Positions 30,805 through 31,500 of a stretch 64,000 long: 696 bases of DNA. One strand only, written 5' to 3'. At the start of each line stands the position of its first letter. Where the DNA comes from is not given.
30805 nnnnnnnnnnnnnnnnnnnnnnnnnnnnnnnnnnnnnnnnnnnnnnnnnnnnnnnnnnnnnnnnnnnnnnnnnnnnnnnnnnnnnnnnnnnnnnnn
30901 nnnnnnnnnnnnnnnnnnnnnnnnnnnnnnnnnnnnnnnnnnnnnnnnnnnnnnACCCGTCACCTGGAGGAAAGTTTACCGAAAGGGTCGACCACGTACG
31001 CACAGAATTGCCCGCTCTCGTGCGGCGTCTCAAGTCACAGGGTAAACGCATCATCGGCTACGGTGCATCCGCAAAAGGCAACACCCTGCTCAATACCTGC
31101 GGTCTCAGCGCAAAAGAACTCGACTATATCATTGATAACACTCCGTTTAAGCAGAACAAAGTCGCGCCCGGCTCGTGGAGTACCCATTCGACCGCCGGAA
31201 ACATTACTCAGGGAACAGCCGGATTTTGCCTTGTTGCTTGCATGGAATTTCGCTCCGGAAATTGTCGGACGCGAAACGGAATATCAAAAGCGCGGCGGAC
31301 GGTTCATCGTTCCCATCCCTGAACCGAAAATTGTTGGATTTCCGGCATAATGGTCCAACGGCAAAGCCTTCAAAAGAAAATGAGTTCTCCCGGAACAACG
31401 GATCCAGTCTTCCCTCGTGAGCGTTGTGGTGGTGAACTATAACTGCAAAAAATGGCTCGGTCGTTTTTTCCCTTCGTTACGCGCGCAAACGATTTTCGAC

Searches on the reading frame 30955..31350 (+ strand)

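Call 25: search_protein_families(library=pfam, proteins=[window:30955-31350:+], max_evalue=0.001)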
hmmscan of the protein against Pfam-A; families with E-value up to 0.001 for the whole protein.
window:30955-31350:+ (131 aa): 1 family
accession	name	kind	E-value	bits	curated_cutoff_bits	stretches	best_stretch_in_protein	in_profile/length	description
PF08484.17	Methyltransf_14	-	1.4e-14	54.6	23.5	1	71-122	109-160/160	C-methyltransferase C-terminal domain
